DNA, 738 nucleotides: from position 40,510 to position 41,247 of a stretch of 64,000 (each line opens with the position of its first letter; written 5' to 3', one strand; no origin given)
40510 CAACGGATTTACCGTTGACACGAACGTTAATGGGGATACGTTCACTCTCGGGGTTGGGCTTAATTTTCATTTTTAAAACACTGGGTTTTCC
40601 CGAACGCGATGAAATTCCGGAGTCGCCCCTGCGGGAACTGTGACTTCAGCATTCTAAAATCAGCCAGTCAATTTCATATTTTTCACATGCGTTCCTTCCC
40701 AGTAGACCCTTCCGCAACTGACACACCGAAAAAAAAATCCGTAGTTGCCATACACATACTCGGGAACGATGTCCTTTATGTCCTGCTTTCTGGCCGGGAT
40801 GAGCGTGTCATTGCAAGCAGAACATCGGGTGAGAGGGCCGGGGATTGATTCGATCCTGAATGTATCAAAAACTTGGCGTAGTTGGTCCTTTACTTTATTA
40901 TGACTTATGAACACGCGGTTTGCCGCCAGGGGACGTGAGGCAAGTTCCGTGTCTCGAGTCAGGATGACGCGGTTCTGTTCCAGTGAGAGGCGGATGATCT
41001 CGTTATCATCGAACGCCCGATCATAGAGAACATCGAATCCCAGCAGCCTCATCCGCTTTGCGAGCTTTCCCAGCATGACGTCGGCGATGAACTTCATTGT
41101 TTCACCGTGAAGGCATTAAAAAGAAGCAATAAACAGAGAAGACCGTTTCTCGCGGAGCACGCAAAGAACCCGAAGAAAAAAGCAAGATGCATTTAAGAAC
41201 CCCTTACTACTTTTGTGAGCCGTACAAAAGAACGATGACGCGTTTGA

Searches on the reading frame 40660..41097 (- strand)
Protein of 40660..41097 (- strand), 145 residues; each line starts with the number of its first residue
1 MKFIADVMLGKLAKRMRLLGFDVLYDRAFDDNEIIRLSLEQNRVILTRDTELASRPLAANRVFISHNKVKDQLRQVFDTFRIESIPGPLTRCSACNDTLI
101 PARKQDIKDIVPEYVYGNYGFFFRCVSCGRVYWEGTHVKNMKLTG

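Call 67: search_protein_families(library=pfam, proteins=[window:40660-41097:-], max_evalue=0.00001)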
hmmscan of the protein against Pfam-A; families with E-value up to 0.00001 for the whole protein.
window:40660-41097:- (145 aa): 1 family
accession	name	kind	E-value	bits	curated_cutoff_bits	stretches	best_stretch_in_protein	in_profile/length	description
PF01927.22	Mut7-C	-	2.3e-45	154.7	23.3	1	1-142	1-143/146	Mut7-C RNAse domain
